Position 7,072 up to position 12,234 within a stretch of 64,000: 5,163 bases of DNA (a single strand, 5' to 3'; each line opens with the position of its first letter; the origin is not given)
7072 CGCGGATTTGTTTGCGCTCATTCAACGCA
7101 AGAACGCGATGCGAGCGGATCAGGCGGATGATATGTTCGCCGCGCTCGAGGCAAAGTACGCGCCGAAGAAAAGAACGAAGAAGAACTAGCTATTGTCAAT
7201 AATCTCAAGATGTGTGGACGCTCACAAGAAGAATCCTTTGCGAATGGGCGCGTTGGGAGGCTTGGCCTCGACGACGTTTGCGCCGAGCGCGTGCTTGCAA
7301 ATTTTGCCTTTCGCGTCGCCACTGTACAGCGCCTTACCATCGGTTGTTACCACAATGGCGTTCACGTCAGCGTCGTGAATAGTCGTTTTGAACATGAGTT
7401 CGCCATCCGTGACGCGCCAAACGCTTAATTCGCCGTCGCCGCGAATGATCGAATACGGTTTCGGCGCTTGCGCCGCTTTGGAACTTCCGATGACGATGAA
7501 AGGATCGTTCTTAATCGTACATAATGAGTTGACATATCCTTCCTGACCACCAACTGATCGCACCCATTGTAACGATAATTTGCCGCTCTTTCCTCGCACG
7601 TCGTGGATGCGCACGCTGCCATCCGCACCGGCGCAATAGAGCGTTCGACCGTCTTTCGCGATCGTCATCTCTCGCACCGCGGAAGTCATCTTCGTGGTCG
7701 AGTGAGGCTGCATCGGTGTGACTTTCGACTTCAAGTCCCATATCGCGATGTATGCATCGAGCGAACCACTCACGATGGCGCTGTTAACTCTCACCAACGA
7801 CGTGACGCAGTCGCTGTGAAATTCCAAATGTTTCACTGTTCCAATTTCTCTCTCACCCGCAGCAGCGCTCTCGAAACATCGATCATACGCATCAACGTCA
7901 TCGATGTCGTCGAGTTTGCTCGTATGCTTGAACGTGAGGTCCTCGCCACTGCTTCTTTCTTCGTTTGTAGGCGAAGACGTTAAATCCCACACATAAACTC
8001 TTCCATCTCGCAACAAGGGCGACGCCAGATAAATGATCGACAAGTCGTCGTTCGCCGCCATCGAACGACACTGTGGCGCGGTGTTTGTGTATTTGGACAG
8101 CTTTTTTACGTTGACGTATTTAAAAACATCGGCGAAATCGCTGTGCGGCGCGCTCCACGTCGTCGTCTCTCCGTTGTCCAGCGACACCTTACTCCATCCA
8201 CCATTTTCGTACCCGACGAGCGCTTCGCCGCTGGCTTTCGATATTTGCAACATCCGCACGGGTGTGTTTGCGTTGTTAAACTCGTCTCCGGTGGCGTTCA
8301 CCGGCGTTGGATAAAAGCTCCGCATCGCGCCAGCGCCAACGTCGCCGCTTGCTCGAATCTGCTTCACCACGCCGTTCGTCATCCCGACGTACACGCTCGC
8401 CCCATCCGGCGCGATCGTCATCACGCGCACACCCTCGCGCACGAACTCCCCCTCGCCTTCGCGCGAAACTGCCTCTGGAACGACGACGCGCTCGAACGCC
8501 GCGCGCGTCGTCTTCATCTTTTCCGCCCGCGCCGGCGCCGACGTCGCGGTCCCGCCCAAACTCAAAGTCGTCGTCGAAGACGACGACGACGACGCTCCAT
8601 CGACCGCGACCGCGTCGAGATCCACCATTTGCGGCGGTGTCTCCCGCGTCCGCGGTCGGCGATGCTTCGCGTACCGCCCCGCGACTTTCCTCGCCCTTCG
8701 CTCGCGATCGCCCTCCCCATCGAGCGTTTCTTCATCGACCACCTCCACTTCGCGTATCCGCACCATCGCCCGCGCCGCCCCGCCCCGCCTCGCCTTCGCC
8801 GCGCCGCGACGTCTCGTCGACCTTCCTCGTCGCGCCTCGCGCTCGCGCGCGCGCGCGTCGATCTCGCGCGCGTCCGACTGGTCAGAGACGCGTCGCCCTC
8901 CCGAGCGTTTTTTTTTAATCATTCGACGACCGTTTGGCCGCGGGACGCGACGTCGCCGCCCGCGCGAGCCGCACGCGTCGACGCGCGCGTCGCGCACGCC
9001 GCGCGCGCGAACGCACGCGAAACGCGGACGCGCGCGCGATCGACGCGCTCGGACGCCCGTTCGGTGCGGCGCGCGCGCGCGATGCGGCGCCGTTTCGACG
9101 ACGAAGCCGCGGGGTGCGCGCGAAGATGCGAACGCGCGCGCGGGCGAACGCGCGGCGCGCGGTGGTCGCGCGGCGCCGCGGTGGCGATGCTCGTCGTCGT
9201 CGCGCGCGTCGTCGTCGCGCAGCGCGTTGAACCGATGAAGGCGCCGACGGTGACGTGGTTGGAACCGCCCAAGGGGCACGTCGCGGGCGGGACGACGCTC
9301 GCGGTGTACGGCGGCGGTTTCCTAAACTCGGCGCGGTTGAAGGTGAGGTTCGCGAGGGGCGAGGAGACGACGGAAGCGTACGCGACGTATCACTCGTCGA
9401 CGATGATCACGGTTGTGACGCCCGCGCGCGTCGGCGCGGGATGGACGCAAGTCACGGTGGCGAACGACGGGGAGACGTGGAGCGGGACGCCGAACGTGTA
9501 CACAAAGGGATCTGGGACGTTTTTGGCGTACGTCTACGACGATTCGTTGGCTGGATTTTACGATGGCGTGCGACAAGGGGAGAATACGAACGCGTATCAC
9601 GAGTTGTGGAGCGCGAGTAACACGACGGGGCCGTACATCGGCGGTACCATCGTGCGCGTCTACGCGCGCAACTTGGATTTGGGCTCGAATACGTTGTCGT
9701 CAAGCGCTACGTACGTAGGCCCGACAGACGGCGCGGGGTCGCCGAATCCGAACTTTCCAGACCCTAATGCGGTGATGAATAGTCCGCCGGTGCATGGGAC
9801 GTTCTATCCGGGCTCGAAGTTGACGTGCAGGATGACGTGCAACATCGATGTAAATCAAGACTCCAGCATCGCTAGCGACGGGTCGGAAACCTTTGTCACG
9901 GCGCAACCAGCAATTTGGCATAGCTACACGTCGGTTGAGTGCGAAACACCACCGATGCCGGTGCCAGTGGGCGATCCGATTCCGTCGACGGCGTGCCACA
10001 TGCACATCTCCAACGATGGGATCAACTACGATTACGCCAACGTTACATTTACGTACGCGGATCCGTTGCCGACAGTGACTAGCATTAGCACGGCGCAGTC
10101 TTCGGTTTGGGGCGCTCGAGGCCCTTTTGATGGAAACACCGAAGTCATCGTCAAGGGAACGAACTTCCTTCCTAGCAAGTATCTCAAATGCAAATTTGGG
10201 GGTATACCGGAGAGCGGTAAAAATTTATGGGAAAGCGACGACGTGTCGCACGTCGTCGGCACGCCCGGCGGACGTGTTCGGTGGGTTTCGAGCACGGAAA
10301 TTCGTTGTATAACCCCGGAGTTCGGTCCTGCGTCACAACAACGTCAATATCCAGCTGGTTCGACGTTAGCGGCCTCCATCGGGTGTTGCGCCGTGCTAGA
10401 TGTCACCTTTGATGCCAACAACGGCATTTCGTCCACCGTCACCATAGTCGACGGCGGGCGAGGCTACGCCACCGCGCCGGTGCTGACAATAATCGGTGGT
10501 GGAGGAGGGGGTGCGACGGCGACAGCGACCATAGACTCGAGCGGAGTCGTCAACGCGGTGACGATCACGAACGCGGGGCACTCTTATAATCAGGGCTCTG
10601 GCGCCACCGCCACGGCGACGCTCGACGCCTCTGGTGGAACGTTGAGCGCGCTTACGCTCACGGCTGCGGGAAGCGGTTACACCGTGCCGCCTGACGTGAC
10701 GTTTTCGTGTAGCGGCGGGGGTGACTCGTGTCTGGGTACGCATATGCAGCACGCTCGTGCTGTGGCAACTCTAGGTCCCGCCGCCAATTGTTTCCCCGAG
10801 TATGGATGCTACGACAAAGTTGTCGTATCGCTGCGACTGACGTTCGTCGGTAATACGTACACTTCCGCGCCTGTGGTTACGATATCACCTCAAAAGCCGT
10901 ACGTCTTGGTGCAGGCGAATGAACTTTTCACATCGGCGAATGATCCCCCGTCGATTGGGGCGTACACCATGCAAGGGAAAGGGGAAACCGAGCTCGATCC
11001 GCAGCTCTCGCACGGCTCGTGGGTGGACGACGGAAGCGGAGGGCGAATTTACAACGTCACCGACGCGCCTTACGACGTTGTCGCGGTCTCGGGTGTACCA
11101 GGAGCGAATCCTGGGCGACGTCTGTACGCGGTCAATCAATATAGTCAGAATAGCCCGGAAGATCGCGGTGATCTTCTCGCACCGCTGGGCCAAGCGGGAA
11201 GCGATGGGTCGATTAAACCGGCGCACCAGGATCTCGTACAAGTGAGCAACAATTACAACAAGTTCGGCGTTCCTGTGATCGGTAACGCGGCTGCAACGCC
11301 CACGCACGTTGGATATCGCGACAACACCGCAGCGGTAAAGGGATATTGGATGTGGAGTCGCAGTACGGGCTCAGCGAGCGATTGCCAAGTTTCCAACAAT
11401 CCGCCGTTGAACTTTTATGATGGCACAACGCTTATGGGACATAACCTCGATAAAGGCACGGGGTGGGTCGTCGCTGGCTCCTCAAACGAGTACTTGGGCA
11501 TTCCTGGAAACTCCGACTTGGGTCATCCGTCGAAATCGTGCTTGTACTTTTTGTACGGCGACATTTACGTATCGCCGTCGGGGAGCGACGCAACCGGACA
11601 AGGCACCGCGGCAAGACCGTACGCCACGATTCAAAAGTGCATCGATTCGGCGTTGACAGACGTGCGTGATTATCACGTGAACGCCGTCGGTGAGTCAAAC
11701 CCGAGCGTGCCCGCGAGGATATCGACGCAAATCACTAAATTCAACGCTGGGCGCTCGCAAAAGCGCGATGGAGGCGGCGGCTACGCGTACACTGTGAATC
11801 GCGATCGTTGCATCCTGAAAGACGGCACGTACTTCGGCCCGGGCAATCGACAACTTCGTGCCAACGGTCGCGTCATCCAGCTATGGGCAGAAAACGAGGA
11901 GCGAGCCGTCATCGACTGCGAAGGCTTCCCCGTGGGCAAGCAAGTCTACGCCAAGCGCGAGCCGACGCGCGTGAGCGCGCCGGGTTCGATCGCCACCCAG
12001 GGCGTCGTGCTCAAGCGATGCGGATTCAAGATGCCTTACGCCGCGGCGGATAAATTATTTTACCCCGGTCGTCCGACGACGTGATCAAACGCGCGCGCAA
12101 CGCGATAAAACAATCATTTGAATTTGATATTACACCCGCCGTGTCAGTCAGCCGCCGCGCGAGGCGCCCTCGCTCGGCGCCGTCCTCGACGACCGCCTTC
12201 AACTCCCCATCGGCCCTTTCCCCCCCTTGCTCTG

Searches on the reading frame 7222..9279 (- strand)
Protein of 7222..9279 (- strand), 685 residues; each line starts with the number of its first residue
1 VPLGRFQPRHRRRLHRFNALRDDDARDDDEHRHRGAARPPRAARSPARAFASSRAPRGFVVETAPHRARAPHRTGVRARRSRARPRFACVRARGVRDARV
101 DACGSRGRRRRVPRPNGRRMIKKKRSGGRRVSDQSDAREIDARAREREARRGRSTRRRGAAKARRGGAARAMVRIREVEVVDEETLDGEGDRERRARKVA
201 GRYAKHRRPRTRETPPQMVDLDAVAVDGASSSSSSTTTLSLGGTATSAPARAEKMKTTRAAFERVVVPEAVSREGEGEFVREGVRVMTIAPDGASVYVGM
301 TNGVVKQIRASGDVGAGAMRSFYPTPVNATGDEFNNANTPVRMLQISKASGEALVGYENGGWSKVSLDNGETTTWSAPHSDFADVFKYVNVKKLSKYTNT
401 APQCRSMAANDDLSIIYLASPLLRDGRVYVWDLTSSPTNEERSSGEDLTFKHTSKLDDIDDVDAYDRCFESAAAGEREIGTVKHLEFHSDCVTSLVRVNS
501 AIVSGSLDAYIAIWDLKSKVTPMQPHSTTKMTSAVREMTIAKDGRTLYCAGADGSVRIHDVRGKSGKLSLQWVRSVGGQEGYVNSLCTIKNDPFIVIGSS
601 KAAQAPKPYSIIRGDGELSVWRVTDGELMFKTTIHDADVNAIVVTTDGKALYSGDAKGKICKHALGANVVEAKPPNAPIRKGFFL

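Call 7: search_protein_families(library=pfam, proteins=[window:7222-9279:-], max_evalue=0.001)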
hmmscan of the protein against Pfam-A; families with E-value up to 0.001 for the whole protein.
window:7222-9279:- (685 aa): 19 families
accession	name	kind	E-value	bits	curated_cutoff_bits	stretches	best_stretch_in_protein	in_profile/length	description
PF00400.38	WD40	-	1.6e-12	47.8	27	0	532-560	11-39/39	WD domain, G-beta repeat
PF25173.1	Beta-prop_WDR3_1st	-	1e-11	45.3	154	1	482-561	106-184/184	WDR3 first beta-propeller domain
PF24796.1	WDR55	-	5e-11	42.6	200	1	486-602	93-201/296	WDR55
PF25174.1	Beta-prop_THOC3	-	1.7e-09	37.5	305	1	478-562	160-243/272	THOC3 beta-propeller domain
PF24807.1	WD40_CDC20-Fz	-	1.5e-08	34.8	200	1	482-565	86-168/292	CDC20/Fizzy WD40 domain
PF25391.1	WD40_Gbeta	-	2.3e-07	30.6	150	1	499-603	154-249/340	G protein beta WD-40 repeat protein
PF24814.1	WD40_Prp19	-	3e-07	30.2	320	1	483-567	43-170/281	Prp19 WD40 domain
PF25172.1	Beta-prop_WDR3_2nd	-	1.2e-06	28.4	140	0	535-663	2-107/293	WDR3 second beta-propeller domain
PF24817.1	WD40_WDHD1_1st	-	2.5e-06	27.3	109.9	1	488-570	45-124/291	WDHD1 first WD40 domain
PF23414.1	Beta-prop_EML_2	-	3.5e-06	27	90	0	500-562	11-69/266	Echinoderm microtubule-associated protein second beta-propeller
PF24782.2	WD40_MABP1-WDR62_2nd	-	7.3e-06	25.6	290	0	525-562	81-118/341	MABP1/WDR62 second WD40 domain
PF23409.1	Beta-prop_EML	-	2.1e-05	24.6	88.2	0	615-663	176-225/267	Echinoderm microtubule-associated protein first beta-propeller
PF23393.2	Beta-prop_WDR90_POC16_2nd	-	3.1e-05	23.7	60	0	615-664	57-106/291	WDR90/POC16, second beta-propeller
PF24805.1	EIF3I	-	4.2e-05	23.3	200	1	489-665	148-314/324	EIF3I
PF12894.13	ANAPC4_WD40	-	0.00019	22.1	22.9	0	527-562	33-68/91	Anaphase-promoting complex subunit 4 WD40 domain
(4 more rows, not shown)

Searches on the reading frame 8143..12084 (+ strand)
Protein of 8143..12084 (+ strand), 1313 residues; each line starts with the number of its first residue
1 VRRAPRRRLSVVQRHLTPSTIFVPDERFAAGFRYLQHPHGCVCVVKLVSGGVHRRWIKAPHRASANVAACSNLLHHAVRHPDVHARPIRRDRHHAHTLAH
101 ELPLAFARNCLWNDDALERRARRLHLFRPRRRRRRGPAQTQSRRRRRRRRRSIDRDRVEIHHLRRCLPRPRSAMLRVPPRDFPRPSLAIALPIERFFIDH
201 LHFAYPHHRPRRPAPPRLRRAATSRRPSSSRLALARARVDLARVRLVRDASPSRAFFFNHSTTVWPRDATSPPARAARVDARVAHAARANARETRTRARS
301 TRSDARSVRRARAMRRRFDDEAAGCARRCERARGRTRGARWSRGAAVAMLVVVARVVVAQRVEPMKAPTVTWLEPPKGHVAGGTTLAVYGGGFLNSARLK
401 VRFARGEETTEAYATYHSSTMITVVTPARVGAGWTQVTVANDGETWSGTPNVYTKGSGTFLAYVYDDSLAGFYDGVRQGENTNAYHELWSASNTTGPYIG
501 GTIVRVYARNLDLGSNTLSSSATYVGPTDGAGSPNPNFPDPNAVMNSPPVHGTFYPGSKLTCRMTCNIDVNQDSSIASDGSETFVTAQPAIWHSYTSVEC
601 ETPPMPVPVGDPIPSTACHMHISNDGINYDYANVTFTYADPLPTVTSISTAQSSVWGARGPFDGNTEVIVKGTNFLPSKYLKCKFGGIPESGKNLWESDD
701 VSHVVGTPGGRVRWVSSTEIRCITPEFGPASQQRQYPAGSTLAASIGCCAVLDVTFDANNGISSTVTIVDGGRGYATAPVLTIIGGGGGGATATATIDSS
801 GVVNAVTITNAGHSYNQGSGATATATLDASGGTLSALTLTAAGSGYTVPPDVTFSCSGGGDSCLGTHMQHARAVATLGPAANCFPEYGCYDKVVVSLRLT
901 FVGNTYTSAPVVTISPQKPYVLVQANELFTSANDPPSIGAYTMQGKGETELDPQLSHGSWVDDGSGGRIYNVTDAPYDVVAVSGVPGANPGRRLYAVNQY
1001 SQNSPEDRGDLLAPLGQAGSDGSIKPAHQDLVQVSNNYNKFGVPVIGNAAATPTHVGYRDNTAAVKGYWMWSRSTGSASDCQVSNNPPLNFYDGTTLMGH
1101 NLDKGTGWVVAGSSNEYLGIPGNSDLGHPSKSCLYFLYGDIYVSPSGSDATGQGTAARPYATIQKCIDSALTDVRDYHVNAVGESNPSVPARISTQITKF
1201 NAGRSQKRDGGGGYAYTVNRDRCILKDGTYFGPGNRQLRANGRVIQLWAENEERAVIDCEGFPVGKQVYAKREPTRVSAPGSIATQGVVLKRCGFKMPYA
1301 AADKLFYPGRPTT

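Call 7: search_protein_families(library=pfam, proteins=[window:8143-12084:+], max_evalue=0.001)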
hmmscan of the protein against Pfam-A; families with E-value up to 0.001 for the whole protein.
window:8143-12084:+ (1313 aa): 1 family
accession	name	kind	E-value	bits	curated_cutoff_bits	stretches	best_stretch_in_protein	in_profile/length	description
PF01833.30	TIG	-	2.9e-17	62.9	20.9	2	368-453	1-82/84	IPT/TIG domain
